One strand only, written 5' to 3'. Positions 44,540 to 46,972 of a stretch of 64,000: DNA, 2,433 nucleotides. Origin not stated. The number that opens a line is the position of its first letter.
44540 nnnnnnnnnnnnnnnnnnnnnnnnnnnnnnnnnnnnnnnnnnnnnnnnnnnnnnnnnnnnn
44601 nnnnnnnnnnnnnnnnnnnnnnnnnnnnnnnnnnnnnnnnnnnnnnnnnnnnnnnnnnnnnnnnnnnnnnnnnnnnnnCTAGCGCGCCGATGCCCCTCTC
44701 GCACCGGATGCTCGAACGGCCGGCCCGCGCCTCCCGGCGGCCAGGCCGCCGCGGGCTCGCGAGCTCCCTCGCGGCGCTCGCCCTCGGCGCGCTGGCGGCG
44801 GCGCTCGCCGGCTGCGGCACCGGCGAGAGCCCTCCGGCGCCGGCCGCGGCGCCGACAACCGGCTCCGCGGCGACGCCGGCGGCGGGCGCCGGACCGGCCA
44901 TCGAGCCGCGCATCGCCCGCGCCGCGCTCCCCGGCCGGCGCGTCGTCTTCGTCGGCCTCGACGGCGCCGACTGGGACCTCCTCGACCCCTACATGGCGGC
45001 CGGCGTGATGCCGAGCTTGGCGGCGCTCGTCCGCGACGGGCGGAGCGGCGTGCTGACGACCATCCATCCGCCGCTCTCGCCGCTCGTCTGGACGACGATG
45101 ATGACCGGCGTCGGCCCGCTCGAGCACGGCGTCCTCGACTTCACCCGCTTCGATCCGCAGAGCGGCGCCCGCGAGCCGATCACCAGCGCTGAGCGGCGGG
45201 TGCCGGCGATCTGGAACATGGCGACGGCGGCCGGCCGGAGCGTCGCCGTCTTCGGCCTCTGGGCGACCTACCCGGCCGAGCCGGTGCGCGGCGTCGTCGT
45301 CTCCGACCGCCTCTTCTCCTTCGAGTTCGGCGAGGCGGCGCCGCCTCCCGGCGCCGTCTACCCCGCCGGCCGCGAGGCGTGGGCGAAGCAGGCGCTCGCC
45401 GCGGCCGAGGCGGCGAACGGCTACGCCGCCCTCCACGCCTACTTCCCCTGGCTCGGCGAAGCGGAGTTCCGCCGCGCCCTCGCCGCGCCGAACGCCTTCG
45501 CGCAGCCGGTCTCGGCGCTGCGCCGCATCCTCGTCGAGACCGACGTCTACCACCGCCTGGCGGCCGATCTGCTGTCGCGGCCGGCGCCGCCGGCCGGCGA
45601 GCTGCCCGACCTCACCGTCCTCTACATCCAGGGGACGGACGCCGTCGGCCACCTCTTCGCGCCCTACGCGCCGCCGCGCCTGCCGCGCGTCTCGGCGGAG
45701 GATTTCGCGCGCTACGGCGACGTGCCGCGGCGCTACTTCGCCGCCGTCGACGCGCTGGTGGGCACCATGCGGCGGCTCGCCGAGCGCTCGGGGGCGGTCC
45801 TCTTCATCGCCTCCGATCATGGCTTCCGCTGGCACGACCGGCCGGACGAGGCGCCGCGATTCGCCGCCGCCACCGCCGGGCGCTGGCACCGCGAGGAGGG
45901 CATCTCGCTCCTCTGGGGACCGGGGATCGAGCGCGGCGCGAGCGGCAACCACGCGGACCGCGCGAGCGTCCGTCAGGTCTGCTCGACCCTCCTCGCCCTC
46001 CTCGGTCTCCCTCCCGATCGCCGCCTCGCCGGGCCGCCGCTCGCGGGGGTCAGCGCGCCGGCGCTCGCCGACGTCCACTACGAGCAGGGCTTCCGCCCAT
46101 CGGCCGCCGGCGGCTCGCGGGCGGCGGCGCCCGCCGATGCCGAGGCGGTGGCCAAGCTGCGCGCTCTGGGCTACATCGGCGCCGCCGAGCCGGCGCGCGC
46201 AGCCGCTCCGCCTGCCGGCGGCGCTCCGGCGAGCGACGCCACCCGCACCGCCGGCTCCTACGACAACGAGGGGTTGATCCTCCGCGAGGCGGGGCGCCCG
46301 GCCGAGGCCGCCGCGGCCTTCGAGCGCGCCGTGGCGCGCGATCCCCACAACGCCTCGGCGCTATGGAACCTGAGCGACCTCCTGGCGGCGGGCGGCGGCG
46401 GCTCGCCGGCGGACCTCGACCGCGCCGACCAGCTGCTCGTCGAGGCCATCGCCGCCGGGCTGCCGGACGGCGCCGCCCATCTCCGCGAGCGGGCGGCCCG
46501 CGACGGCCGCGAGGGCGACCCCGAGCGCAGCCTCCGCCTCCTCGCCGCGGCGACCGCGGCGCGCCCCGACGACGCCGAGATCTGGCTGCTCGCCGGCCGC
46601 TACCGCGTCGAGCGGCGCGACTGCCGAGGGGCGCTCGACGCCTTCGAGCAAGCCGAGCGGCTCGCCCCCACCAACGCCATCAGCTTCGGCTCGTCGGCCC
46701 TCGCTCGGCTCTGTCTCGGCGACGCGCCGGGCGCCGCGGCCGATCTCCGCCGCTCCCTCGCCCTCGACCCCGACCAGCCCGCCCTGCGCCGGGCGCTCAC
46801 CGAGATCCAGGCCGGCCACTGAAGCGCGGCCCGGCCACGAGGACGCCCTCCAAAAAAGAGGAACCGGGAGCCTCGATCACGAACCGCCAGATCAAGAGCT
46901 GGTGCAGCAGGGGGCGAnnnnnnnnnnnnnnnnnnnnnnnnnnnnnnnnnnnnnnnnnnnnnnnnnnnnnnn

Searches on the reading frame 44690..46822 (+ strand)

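Call 24: search_protein_families(library=pfam, proteins=[window:44690-46822:+], max_evalue=0.001)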
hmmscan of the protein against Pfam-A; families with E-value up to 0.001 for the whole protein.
window:44690-46822:+ (710 aa): 10 families
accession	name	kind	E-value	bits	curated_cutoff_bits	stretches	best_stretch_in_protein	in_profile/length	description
PF01663.27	Phosphodiest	-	1.6e-27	97.4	23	1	85-382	1-224/342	Type I phosphodiesterase / nucleotide pyrophosphatase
PF23914.1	TPR_CcmH_CycH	-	6.8e-11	42.7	42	1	623-663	44-84/158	Cytochrome c-type biogenesis protein H TPR domain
PF13432.12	TPR_16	-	2.7e-09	37.8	32.7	2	527-569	3-45/65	Tetratricopeptide repeat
PF07719.23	TPR_2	-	6.6e-09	35.6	27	1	523-554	3-34/34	Tetratricopeptide repeat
PF13414.12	TPR_11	-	1.6e-08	34.5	26.8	0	528-563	1-36/42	TPR repeat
PF00515.34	TPR_1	-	2.7e-06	27.4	27.8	0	526-554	6-34/34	Tetratricopeptide repeat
PF13371.12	TPR_9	-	4.2e-06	27.1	35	0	607-663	7-63/73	Tetratricopeptide repeat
PF14559.12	TPR_19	-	1.6e-05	25.5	25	1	531-569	1-39/68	Tetratricopeptide repeat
PF13428.12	TPR_14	-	5.3e-05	23.9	23.5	0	529-562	9-42/44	Tetratricopeptide repeat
PF13181.12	TPR_8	-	0.00067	20.1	25.7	0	522-554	2-34/34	Tetratricopeptide repeat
